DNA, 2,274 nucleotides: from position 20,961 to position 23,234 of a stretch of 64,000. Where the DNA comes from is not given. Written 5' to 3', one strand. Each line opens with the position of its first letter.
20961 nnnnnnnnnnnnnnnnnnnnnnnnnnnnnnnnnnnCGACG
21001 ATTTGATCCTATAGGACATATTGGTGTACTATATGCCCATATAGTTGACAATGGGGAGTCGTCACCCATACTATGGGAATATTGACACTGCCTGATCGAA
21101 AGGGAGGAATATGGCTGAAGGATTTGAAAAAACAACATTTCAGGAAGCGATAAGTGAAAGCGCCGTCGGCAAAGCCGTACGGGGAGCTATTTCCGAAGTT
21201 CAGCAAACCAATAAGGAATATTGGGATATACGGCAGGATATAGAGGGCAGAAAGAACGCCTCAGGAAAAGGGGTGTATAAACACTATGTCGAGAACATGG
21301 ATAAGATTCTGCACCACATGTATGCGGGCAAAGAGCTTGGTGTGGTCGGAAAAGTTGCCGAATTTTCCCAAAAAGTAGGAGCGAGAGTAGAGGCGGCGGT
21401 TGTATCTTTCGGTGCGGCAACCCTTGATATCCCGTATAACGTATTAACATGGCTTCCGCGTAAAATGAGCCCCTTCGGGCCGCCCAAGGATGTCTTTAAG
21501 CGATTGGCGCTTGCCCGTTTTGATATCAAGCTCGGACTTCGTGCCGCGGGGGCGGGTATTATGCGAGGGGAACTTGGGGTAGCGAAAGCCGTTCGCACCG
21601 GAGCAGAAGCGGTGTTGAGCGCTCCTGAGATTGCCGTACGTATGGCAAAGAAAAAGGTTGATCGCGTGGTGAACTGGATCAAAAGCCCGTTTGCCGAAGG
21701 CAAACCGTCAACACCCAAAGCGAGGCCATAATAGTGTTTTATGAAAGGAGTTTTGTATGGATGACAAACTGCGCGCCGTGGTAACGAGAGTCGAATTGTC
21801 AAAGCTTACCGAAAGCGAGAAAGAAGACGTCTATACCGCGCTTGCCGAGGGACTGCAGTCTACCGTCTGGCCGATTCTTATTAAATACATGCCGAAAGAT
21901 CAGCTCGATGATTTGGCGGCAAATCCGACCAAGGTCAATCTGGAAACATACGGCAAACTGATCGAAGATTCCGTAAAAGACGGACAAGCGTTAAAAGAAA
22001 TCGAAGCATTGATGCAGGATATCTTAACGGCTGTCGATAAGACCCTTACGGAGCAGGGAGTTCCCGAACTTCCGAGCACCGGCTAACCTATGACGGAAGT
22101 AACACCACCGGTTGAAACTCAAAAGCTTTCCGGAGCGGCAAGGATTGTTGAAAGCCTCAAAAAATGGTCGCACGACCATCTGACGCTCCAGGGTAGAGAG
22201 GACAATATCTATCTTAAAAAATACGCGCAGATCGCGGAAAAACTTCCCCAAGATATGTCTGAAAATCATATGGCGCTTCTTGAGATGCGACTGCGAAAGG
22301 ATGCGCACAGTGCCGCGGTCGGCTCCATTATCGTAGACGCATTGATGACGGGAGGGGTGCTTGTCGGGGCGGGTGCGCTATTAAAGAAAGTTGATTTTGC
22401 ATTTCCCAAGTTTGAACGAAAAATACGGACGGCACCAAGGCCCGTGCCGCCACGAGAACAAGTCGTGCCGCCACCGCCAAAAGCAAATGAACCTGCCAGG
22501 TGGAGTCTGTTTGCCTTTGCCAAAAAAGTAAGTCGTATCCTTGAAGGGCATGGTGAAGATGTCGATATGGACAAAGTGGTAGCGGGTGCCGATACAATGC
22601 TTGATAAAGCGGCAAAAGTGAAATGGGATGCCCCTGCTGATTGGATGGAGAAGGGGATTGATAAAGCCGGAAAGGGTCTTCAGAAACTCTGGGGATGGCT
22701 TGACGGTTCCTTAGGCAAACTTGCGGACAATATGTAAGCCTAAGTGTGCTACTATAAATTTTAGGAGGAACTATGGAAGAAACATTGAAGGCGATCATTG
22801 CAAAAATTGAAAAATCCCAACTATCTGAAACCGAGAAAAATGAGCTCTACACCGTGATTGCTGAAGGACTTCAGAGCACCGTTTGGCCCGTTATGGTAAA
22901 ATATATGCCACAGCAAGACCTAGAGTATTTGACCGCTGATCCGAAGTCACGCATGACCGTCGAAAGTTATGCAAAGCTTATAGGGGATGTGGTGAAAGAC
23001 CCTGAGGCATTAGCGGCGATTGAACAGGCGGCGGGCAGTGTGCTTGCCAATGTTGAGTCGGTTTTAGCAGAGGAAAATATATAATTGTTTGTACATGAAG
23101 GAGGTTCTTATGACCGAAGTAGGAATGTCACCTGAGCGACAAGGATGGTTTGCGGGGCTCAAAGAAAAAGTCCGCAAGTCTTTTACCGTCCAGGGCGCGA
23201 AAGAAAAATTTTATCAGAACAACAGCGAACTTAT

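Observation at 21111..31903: Eleven-kb cluster of unknown basic glycine-zipper proteins, each paired with a small acidic partner, around an atypical ABC-exporter-like ATPase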

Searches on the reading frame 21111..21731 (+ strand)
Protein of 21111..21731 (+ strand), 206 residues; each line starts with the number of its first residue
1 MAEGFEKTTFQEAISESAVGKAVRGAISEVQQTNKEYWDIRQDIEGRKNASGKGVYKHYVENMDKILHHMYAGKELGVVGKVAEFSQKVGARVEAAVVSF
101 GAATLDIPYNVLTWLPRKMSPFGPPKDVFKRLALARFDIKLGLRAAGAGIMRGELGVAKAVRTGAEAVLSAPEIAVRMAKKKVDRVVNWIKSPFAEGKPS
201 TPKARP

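Call 4: search_protein_families(library=pfam, proteins=[window:21111-21731:+], max_evalue=1)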
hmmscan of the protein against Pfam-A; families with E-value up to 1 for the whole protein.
window:21111-21731:+ (206 aa): 1 family
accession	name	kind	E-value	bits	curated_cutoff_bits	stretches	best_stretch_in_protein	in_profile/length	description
PF11919.13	PSME4_C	-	0.26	11.6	22.5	0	93-120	4-31/88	Proteasome activator complex subunit 4-like, C-terminal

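Call 46: search_protein_families(library=ncbifam, proteins=[window:21111-21731:+], max_evalue=0.1)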
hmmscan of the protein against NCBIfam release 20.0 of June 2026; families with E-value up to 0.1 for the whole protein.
window:21111-21731:+ (206 aa): 0 families

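Call 47: search_protein_families(library=phrogs, proteins=[window:21111-21731:+], max_evalue=0.01)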
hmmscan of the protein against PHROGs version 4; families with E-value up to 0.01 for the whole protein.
window:21111-21731:+ (206 aa): 0 families

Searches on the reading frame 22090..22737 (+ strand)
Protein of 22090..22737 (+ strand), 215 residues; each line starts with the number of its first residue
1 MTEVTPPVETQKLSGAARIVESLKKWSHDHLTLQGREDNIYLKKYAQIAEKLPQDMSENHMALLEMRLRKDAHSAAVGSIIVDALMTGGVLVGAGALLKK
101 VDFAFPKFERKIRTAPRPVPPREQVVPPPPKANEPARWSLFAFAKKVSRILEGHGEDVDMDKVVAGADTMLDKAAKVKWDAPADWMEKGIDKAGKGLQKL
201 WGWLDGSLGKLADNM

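Call 4: search_protein_families(library=pfam, proteins=[window:22090-22737:+], max_evalue=1)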
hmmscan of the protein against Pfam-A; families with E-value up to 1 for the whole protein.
window:22090-22737:+ (215 aa): 1 family
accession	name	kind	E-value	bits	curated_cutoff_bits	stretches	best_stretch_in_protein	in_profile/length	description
PF13315.11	DUF4085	-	0.08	13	24.1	1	19-62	79-122/205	Protein of unknown function (DUF4085)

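Call 46: search_protein_families(library=ncbifam, proteins=[window:22090-22737:+], max_evalue=0.1)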
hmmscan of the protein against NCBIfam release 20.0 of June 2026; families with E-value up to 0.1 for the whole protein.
window:22090-22737:+ (215 aa): 1 family
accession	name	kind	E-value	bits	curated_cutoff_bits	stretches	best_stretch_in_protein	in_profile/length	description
NF002220.0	PRK01115.1-3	subfamily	0.03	13.9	284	1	16-77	139-198/246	DNA polymerase sliding clamp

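Call 47: search_protein_families(library=phrogs, proteins=[window:22090-22737:+], max_evalue=0.01)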
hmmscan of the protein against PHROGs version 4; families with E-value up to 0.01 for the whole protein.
window:22090-22737:+ (215 aa): 0 families

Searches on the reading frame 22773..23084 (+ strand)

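Call 4: search_protein_families(library=pfam, proteins=[window:22773-23084:+], max_evalue=1)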
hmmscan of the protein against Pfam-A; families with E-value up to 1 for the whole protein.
window:22773-23084:+ (103 aa): 1 family
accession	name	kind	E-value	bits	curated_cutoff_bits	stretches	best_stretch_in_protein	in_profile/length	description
PF08755.16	YccV-like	-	0.11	13.3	22.8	1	9-67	34-94/101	Hemimethylated DNA-binding protein YccV like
